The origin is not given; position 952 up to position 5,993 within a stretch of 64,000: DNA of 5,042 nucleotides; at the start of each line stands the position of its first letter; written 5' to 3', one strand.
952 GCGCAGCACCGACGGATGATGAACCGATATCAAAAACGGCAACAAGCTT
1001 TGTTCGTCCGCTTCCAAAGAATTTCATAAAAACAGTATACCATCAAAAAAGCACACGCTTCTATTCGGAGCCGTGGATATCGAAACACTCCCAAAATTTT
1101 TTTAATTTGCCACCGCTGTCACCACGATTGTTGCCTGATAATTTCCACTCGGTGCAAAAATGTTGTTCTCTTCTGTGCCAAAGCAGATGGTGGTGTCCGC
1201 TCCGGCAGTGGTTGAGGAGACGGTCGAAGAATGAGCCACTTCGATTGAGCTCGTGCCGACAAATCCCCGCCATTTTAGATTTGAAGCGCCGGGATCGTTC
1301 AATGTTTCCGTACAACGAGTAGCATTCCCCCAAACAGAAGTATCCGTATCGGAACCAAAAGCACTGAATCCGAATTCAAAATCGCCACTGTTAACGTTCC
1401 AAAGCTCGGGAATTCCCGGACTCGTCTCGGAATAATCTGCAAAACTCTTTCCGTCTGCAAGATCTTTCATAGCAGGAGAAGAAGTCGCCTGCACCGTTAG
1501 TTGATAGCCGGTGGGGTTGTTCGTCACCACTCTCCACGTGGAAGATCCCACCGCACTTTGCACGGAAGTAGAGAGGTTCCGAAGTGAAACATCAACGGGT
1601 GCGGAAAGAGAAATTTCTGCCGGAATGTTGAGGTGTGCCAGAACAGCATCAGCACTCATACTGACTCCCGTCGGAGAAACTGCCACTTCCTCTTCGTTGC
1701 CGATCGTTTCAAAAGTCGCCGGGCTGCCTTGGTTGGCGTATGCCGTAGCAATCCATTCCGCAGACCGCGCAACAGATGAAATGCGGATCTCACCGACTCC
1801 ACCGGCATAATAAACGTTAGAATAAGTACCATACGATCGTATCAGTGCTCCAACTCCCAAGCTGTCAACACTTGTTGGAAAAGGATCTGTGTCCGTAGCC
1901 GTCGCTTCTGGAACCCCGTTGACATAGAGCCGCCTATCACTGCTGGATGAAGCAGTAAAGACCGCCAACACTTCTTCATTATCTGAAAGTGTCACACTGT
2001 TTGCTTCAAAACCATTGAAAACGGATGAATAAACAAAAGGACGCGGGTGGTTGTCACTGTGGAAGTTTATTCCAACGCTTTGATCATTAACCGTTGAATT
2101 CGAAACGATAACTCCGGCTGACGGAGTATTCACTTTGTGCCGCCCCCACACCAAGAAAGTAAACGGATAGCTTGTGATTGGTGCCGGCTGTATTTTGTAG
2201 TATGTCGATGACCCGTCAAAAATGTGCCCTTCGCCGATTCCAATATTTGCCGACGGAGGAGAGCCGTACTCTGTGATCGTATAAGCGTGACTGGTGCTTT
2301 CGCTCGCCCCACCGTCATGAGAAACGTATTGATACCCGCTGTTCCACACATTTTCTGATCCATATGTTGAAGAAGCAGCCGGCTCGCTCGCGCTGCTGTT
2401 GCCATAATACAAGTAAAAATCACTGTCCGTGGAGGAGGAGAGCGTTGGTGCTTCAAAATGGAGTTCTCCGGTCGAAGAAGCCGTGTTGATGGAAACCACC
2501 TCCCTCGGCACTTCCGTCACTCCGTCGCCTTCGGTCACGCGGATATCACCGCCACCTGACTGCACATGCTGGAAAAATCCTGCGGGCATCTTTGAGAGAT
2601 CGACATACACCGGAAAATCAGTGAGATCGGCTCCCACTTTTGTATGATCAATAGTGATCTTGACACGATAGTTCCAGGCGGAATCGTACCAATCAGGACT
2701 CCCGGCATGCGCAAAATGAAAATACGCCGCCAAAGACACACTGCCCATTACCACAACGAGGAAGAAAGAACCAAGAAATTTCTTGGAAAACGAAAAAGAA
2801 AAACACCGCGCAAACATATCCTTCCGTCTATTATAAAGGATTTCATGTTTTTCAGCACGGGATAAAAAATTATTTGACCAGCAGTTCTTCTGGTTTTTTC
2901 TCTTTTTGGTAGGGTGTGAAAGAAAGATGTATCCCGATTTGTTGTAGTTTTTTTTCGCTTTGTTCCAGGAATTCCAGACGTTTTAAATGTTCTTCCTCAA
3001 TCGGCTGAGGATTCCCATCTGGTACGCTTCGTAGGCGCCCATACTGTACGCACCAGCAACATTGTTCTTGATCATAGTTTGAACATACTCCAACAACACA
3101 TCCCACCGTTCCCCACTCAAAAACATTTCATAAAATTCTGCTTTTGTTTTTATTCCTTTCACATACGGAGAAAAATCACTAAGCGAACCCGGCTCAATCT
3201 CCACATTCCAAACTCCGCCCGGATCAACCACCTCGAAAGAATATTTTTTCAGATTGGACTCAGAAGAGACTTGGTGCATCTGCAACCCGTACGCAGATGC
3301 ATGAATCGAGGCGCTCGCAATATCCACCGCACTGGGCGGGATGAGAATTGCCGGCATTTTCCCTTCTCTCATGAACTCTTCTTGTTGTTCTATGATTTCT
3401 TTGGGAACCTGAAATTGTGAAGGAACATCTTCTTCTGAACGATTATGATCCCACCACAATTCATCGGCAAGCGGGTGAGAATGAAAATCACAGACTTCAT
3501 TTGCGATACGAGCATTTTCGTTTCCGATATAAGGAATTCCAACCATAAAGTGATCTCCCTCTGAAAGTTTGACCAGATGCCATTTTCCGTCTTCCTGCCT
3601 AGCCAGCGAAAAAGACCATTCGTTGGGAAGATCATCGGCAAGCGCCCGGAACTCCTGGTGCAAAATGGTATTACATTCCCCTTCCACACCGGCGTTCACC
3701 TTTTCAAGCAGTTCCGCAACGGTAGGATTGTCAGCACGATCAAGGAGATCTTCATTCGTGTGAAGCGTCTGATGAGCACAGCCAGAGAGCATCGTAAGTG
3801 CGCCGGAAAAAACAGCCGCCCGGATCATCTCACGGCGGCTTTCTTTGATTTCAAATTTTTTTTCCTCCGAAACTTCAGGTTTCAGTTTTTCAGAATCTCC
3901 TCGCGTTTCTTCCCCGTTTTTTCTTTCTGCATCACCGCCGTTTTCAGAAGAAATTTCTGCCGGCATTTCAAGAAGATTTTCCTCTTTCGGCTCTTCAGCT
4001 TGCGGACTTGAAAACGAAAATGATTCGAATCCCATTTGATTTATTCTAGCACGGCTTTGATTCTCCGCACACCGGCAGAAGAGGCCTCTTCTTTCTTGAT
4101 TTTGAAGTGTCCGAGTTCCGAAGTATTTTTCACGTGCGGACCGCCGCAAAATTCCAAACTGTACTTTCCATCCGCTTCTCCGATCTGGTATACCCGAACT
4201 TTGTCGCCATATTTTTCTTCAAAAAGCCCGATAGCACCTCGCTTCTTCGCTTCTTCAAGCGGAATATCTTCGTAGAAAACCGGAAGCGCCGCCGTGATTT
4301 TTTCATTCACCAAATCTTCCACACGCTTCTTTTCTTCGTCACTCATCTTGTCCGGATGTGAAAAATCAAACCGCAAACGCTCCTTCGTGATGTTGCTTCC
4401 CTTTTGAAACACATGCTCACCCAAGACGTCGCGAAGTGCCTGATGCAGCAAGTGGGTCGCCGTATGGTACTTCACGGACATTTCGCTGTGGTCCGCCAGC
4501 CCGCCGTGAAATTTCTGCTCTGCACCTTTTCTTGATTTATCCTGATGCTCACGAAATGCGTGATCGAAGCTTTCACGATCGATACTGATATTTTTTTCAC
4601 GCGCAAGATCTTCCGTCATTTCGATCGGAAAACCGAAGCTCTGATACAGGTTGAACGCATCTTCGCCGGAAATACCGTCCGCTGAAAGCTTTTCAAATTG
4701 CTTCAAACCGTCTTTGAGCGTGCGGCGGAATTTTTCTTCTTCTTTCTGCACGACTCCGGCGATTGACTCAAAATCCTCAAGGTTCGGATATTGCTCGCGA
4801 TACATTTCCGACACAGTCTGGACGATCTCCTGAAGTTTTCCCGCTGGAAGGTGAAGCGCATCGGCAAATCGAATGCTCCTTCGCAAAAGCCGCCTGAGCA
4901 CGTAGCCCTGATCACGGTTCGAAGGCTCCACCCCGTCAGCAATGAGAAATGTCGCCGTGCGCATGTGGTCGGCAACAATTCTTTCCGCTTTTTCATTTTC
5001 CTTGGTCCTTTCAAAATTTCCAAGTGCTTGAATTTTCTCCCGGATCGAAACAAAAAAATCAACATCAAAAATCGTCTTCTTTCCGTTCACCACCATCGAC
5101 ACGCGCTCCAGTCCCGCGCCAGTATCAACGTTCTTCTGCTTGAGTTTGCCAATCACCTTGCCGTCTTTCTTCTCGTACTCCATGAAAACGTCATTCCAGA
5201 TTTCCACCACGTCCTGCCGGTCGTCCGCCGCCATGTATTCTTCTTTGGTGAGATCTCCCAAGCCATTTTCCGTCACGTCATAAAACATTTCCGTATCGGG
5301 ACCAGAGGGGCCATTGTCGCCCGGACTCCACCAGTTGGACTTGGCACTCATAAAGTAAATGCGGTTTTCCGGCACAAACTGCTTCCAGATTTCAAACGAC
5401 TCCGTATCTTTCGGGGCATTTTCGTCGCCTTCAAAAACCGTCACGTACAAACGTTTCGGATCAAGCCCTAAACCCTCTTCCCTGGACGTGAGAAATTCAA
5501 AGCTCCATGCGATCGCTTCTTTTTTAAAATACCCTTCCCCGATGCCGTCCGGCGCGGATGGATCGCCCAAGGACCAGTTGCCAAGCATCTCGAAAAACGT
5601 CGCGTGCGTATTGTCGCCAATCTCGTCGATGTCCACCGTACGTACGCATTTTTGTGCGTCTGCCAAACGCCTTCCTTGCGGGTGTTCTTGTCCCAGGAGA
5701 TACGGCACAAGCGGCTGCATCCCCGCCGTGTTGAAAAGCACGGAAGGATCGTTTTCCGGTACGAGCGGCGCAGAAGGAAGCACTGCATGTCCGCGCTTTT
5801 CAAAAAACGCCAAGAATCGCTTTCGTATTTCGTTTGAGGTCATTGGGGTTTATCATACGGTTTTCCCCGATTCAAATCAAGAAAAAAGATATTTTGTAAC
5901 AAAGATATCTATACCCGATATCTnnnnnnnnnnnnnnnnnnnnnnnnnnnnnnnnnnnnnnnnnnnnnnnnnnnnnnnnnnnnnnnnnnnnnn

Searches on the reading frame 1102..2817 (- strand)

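Call 80: search_protein_families(library=pfam, proteins=[window:1102-2817:-], max_evalue=0.001)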
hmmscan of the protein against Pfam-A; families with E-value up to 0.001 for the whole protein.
window:1102-2817:- (571 aa): 1 family
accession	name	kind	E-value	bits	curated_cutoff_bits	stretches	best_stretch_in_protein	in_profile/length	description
PF13385.13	Laminin_G_3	-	3.6e-12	47.1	27.6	1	201-357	1-151/151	Concanavalin A-like lectin/glucanases superfamily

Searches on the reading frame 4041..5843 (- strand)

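Call 80: search_protein_families(library=pfam, proteins=[window:4041-5843:-], max_evalue=0.001)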
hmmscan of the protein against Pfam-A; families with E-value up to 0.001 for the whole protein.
window:4041-5843:- (600 aa): 2 families
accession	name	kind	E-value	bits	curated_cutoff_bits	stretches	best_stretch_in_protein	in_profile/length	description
PF01411.24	tRNA-synt_2c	-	1.4e-133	446.8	30.3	1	5-452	1-441/552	tRNA synthetases class II (A)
PF07973.19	tRNA_SAD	-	1.1e-17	64.1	24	1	549-595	1-43/44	Threonyl and Alanyl tRNA synthetase second additional domain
